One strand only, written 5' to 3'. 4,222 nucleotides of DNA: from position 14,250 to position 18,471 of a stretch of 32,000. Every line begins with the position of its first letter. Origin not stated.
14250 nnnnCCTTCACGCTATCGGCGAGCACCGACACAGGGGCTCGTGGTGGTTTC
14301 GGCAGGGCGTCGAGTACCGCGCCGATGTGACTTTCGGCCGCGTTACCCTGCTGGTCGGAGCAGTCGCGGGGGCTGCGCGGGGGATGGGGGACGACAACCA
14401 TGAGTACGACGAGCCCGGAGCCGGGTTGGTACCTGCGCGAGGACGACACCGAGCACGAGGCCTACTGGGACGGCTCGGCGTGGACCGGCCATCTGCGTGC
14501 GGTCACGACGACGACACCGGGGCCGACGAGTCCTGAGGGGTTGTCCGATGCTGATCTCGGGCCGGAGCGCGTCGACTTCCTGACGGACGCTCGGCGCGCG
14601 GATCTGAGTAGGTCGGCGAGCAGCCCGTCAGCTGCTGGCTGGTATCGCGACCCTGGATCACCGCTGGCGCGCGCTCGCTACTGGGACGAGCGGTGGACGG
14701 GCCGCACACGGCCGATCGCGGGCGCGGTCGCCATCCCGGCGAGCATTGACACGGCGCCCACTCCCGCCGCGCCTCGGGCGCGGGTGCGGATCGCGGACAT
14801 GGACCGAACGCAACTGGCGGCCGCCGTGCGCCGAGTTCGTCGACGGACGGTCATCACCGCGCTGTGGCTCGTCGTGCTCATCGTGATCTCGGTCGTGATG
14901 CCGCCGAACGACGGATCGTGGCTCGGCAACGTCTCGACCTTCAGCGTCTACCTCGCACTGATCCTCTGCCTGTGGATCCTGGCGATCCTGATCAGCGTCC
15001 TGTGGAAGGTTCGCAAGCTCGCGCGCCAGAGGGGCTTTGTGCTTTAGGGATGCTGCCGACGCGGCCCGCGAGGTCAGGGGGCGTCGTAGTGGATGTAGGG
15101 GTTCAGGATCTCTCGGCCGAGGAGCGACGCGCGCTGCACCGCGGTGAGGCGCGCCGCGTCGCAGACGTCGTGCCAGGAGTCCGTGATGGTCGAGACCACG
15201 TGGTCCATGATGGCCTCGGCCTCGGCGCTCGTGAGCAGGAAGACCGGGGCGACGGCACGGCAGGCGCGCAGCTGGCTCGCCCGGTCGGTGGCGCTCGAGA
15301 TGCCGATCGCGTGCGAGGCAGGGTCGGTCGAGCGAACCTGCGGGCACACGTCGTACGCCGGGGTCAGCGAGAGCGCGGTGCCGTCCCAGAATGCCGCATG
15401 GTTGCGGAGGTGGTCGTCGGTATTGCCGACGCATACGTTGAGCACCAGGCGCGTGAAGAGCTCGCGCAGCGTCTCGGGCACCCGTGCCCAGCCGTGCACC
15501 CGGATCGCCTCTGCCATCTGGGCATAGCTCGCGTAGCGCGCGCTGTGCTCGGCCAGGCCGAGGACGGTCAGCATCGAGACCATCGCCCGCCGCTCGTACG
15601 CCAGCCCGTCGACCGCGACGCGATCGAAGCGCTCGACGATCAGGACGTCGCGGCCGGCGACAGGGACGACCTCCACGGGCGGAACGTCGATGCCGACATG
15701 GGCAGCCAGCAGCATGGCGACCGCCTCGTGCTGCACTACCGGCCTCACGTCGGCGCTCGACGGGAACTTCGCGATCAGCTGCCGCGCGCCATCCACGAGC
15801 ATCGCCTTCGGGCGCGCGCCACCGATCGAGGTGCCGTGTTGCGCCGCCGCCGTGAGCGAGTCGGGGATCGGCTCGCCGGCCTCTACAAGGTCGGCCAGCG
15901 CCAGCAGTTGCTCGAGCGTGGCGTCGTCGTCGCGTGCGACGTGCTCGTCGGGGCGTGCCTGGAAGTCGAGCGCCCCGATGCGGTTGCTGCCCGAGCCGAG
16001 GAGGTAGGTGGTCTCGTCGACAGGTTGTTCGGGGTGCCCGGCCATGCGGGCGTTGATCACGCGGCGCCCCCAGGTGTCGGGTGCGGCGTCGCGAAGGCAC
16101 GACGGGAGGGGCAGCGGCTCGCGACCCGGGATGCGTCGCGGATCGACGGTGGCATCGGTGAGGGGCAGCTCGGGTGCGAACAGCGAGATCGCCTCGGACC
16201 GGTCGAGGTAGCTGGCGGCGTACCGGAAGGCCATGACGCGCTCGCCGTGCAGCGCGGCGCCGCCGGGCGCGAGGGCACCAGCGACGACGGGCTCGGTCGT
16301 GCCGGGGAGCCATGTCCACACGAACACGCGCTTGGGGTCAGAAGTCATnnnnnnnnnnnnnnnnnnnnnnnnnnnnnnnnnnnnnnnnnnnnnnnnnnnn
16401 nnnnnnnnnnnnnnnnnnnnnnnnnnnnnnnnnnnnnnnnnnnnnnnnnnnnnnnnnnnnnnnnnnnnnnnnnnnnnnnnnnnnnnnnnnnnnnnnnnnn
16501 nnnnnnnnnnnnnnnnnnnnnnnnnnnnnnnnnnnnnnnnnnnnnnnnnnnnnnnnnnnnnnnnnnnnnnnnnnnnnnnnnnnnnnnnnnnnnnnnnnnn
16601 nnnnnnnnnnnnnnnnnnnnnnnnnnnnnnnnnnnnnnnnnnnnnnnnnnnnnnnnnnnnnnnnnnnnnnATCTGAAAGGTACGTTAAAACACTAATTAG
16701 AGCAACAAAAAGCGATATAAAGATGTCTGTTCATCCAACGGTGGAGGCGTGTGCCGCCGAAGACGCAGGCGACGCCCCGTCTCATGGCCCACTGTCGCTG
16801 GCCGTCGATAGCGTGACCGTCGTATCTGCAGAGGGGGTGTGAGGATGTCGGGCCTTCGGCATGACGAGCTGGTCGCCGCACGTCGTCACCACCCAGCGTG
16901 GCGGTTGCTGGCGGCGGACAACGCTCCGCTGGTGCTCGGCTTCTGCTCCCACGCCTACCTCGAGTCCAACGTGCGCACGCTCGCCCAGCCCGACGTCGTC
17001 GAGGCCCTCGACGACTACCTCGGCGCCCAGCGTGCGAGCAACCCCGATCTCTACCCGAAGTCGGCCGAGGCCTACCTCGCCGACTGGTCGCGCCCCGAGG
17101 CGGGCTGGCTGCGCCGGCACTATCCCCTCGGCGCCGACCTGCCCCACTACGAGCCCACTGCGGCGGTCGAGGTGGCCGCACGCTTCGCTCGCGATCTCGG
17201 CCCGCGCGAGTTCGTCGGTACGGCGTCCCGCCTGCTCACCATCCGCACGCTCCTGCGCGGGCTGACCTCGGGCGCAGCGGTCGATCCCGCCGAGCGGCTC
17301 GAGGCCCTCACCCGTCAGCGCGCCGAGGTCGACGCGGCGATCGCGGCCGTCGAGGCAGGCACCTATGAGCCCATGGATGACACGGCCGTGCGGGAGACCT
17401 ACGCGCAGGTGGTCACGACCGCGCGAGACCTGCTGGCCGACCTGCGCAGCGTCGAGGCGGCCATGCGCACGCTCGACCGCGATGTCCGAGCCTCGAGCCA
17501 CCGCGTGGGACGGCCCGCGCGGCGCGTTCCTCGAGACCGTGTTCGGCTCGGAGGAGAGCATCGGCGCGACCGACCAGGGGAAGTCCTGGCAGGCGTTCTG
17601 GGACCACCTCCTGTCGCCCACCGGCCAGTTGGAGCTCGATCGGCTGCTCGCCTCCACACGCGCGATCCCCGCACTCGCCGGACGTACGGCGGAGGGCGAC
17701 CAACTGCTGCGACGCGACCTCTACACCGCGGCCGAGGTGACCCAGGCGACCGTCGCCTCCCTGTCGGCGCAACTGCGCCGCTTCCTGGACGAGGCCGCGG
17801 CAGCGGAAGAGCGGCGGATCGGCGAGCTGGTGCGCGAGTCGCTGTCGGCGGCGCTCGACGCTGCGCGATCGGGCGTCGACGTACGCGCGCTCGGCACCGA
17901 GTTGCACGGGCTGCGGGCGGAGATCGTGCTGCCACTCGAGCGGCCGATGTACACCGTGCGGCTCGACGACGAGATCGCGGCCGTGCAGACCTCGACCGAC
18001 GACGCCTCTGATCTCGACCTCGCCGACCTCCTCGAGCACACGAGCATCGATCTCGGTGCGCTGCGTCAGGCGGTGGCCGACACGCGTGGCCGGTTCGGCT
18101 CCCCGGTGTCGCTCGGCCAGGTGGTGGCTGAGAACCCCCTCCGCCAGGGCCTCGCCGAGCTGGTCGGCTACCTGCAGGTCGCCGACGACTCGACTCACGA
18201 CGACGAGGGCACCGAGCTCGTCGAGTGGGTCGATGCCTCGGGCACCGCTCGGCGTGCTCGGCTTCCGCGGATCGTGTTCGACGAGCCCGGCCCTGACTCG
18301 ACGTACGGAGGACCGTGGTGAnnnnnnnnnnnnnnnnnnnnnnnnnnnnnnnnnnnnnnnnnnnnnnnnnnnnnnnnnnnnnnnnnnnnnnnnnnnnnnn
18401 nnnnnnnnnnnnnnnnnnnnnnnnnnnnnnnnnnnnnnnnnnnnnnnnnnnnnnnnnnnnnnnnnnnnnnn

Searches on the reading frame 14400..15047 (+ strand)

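Call 51: search_protein_families(library=pfam, max_evalue=0.0001, proteins=[window:14400-15047:+])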
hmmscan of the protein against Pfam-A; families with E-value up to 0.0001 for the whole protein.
window:14400-15047:+ (215 aa): 1 family
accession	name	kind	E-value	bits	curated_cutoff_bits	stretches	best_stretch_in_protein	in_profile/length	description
PF10708.14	DUF2510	-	3.7e-10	39.8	24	2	79-109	1-32/35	Protein of unknown function (DUF2510)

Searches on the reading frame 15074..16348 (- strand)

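Call 51: search_protein_families(library=pfam, max_evalue=0.0001, proteins=[window:15074-16348:-])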
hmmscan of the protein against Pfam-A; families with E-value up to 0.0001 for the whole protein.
window:15074-16348:- (424 aa): 2 families
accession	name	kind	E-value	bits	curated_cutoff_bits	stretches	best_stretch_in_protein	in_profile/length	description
PF07804.18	HipA_C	-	1.5e-49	169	30.5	1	173-392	1-213/213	HipA-like C-terminal domain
PF13657.11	Couple_hipA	-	2.8e-06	28.2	22.5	1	34-129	16-98/99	HipA N-terminal domain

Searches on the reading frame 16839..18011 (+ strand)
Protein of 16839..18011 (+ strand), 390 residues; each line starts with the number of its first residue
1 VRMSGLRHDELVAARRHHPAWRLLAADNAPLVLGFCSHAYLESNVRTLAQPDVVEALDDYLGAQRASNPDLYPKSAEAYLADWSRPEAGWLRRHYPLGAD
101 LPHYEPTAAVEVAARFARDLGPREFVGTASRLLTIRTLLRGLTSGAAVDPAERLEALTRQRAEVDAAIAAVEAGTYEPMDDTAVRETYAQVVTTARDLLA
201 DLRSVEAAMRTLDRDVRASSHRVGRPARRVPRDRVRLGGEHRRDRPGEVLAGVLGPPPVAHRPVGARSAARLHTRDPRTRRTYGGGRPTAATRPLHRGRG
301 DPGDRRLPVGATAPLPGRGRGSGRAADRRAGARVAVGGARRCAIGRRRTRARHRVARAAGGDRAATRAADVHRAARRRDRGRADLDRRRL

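Call 52: search_protein_families(library=pfam, max_evalue=0.001, proteins=[window:16839-18011:+])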
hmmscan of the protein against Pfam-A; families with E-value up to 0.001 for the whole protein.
window:16839-18011:+ (390 aa): 1 family
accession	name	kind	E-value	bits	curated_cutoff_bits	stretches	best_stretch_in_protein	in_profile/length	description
PF11855.13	DUF3375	-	9.8e-61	206.5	28.6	1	14-223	2-209/474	Protein of unknown function (DUF3375)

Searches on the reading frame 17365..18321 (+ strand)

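Call 51: search_protein_families(library=pfam, max_evalue=0.0001, proteins=[window:17365-18321:+])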
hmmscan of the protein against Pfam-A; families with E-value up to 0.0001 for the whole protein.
window:17365-18321:+ (318 aa): 1 family
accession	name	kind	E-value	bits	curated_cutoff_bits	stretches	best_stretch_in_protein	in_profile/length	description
PF11855.13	DUF3375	-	7.8e-48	163.9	28.6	1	45-305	206-474/474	Protein of unknown function (DUF3375)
